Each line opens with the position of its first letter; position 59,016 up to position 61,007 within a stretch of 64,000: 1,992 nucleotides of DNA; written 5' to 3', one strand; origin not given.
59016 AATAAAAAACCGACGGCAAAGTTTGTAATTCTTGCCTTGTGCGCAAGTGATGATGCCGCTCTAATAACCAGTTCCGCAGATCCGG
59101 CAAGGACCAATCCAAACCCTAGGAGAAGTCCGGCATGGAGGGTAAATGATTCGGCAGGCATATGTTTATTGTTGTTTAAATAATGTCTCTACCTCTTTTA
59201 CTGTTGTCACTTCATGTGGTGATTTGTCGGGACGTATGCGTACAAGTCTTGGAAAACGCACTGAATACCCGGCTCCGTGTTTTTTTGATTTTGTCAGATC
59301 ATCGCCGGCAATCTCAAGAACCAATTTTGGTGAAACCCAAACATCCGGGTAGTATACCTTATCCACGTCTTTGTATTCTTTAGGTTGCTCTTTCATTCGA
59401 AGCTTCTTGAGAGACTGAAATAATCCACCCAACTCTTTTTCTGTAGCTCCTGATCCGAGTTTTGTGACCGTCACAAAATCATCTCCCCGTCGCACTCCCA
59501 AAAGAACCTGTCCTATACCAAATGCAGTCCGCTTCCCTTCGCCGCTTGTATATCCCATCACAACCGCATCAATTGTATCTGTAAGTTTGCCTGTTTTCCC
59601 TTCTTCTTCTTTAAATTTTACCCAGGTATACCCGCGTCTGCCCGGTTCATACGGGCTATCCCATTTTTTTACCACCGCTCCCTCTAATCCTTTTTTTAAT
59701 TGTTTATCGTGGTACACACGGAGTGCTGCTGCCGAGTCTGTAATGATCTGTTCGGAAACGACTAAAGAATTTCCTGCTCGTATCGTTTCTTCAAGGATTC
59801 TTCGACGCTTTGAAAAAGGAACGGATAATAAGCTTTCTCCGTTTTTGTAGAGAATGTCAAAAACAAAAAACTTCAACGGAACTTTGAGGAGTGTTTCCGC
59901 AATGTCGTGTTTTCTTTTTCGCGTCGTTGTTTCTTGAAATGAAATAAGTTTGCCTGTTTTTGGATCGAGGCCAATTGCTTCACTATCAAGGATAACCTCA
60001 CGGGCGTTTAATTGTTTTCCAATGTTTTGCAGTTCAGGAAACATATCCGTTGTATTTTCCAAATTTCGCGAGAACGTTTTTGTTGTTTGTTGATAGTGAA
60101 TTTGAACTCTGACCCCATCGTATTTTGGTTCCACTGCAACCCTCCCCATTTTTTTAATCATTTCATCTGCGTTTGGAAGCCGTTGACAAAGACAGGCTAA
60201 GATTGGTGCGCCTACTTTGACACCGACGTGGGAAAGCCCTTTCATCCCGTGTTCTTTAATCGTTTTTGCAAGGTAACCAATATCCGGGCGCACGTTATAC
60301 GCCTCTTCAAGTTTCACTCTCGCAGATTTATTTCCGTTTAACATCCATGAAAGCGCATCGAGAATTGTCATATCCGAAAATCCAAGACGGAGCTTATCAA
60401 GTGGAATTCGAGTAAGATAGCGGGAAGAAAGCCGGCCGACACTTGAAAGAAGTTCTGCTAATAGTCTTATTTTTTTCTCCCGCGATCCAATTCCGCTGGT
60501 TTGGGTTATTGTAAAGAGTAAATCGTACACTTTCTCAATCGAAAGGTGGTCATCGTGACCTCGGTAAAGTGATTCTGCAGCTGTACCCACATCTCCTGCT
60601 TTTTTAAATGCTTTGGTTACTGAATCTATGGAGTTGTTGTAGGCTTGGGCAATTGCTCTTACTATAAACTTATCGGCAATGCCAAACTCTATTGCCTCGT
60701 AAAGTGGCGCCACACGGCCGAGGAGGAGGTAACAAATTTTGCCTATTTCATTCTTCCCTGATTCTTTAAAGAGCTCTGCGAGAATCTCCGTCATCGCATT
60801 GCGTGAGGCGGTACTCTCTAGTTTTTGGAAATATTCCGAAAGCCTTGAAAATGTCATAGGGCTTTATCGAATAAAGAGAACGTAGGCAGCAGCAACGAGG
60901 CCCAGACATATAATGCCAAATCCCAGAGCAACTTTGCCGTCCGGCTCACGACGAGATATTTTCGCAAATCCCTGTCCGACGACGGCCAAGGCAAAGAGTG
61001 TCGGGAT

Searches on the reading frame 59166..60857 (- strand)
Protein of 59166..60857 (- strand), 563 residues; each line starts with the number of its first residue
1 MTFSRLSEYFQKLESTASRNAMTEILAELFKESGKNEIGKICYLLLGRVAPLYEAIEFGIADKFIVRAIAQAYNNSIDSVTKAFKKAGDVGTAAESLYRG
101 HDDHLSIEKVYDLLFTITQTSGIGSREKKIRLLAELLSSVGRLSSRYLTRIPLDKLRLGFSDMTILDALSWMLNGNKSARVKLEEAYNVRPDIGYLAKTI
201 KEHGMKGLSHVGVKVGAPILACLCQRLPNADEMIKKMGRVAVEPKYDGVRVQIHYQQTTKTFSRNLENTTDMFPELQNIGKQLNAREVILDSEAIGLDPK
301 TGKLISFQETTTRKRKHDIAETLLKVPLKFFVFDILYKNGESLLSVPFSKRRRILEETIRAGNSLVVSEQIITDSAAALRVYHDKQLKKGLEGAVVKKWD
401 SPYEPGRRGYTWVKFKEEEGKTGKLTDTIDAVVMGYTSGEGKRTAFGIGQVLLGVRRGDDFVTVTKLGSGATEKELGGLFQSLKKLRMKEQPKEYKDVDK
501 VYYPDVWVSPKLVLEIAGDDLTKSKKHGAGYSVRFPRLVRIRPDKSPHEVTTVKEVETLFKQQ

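Call 26: search_protein_families(library=pfam, proteins=[window:59166-60857:-], max_evalue=0.00001)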
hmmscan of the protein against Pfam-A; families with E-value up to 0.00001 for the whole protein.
window:59166-60857:- (563 aa): 3 families
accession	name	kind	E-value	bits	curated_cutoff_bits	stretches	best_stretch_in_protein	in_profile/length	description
PF01068.26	DNA_ligase_A_M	-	2.5e-51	174.7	26.2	1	223-416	3-204/204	ATP dependent DNA ligase domain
PF04675.19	DNA_ligase_A_N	-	6.4e-36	124.6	24.6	1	3-170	2-174/174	DNA ligase N terminus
PF04679.21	DNA_ligase_A_C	-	8.4e-19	68.2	27.5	1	447-545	4-94/94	ATP dependent DNA ligase C terminal region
